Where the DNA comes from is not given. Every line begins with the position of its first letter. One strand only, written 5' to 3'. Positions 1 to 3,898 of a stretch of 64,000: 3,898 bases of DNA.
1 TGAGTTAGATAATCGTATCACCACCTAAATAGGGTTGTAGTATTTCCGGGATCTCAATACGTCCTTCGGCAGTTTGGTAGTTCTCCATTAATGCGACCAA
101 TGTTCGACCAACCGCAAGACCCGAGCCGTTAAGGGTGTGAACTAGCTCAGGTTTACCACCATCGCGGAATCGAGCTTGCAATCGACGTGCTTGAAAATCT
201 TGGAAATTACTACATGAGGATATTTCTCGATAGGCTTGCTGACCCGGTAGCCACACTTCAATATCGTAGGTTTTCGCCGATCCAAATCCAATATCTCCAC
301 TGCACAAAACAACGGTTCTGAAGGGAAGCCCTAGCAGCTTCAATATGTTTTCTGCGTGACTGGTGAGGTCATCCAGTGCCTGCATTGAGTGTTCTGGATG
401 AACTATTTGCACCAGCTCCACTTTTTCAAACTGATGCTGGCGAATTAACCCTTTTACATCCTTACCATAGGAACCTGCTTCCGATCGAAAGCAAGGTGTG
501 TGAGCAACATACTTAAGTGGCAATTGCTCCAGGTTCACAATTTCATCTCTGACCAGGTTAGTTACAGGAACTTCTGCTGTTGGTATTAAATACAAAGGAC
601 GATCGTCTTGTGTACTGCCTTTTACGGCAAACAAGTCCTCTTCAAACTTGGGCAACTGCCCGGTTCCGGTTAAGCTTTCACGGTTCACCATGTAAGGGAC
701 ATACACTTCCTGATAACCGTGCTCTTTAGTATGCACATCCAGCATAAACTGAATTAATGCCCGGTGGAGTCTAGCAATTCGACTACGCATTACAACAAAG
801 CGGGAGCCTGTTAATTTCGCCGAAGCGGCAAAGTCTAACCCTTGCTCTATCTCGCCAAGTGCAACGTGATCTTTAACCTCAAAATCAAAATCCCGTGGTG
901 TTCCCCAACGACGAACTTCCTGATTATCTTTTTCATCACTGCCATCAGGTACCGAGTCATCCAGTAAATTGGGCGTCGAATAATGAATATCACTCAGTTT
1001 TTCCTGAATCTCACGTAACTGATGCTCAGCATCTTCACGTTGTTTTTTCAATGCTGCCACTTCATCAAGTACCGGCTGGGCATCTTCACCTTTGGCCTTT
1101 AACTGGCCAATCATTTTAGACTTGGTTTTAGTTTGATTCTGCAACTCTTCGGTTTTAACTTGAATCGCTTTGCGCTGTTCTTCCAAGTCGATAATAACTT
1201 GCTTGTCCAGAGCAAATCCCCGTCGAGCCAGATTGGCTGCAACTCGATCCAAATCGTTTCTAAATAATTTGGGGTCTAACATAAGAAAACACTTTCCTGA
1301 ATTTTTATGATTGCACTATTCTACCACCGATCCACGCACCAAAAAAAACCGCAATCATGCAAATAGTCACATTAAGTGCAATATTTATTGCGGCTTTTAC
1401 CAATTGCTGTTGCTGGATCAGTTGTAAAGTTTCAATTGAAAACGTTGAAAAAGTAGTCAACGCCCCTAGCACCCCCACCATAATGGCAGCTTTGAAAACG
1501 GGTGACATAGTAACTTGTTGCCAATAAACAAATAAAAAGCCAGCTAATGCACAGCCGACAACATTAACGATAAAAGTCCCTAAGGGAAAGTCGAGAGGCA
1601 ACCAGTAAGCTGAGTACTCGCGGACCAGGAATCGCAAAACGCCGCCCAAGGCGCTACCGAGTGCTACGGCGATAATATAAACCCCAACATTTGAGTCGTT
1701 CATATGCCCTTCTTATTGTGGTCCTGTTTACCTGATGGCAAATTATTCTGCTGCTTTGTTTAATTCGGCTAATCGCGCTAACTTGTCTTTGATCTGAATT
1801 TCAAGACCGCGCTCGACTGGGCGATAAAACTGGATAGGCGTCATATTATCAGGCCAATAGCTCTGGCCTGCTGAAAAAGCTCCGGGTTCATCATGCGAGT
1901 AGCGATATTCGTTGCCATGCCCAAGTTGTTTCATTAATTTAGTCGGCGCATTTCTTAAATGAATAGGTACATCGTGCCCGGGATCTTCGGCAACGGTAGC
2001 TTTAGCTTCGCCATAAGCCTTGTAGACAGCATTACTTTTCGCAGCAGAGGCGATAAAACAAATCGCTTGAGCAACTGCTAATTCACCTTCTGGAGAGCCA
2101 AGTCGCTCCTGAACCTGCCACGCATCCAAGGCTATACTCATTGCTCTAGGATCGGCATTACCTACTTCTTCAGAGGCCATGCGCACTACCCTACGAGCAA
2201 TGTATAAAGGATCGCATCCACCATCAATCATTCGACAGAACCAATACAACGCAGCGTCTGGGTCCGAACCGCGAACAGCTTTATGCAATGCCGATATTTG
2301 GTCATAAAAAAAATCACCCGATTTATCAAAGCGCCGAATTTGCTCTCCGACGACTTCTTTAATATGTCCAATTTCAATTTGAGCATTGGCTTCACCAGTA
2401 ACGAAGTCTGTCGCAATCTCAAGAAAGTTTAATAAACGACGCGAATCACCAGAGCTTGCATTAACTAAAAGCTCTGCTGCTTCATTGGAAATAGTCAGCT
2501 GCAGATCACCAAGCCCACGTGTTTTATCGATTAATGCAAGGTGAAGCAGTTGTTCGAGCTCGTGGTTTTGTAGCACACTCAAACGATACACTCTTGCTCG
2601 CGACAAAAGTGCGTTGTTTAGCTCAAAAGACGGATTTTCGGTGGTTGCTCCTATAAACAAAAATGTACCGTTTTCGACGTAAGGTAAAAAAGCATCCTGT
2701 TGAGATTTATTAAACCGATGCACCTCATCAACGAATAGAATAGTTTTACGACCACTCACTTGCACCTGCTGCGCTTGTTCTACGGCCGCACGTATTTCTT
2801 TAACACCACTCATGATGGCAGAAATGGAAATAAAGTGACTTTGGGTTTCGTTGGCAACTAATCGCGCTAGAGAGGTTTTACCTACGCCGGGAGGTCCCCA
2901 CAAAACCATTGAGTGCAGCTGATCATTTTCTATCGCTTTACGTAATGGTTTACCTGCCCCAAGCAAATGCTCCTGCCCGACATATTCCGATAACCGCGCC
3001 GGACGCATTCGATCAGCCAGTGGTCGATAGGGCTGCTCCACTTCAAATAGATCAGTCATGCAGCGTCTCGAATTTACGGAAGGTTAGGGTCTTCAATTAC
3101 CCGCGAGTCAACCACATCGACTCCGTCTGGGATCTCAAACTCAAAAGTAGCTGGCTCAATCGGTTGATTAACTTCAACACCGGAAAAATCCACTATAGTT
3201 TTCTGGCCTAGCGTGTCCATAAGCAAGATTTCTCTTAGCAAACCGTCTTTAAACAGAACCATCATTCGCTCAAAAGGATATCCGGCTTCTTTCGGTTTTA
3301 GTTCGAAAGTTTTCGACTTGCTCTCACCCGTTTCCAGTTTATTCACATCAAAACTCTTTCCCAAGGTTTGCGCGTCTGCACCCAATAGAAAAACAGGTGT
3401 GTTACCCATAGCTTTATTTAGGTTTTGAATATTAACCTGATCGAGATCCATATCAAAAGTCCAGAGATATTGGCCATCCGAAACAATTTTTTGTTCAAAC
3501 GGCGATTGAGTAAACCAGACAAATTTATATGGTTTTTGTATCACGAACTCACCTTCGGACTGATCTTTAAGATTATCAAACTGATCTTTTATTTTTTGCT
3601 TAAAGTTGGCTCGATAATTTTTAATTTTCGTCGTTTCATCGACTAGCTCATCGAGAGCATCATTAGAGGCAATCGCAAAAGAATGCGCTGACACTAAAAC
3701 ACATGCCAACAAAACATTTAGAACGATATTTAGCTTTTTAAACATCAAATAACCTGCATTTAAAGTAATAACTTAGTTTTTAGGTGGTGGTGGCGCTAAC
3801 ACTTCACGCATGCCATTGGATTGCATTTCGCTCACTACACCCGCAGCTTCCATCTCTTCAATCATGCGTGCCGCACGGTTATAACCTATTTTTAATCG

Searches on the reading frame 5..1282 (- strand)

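Call 47: search_protein_families(library=pfam, proteins=[window:5-1282:-], max_evalue=0.00001)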
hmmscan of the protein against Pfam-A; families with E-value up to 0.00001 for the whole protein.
window:5-1282:- (425 aa): 2 families
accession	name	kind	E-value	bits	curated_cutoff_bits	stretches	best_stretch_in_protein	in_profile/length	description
PF00587.30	tRNA-synt_2b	-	7e-43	147.2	29.3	1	225-402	6-179/179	tRNA synthetase class II core domain (G, H, P, S and T)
PF02403.27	Seryl_tRNA_N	-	4.3e-25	88.5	28.2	1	1-106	1-107/108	Seryl-tRNA synthetase N-terminal domain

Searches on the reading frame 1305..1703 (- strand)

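Call 47: search_protein_families(library=pfam, proteins=[window:1305-1703:-], max_evalue=0.00001)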
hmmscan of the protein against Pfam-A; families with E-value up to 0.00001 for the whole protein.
window:1305-1703:- (132 aa): 1 family
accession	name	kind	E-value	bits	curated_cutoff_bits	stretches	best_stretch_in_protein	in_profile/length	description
PF02537.21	CRCB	-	5.1e-28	97.9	32.9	1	11-122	1-102/103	CrcB-like protein, Camphor Resistance (CrcB)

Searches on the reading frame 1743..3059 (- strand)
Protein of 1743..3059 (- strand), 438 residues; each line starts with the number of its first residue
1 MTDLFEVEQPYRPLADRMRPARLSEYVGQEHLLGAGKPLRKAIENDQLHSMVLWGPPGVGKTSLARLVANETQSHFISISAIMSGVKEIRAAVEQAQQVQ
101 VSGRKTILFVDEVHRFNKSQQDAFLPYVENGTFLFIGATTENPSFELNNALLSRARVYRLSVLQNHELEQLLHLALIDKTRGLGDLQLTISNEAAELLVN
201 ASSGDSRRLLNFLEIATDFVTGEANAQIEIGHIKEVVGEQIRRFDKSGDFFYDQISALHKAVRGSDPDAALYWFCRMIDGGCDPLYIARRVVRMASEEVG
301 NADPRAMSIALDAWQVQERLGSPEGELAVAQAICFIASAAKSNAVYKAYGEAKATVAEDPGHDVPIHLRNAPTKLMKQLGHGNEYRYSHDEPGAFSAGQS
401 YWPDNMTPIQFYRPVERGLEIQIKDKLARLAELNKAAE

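Call 47: search_protein_families(library=pfam, proteins=[window:1743-3059:-], max_evalue=0.00001)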
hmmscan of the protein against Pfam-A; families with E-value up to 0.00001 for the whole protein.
window:1743-3059:- (438 aa): 7 families
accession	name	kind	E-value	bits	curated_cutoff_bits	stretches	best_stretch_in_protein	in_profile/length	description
PF12002.13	MgsA_C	-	3.7e-63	212.8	27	1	264-430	1-166/167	MgsA AAA+ ATPase C terminal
PF16193.11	AAA_assoc_2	-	1e-20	74.2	34.3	1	186-263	3-81/81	AAA C-terminal domain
PF00004.35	AAA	-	1.7e-18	67.8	21.2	1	51-156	1-124/131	ATPase family associated with various cellular activities (AAA)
PF05496.18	RuvB_N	-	3.5e-14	53.3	27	1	18-132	1-112/159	Holliday junction DNA helicase RuvB P-loop domain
PF07728.20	AAA_5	-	5.8e-07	30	22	0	51-140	2-102/139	AAA domain (dynein-related subfamily)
PF13401.12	AAA_22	-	5.6e-06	27.1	27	0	50-120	7-82/130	AAA domain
PF13191.12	AAA_16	-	9.9e-06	26.6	32.6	0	42-75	18-51/167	AAA ATPase domain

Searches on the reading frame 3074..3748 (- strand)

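Call 47: search_protein_families(library=pfam, proteins=[window:3074-3748:-], max_evalue=0.00001)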
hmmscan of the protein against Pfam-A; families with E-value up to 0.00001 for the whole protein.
window:3074-3748:- (224 aa): 1 family
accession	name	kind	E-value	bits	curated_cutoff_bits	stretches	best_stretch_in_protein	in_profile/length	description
PF03548.22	LolA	-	1.2e-37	129.7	23.6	1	41-204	2-164/165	Outer membrane lipoprotein carrier protein LolA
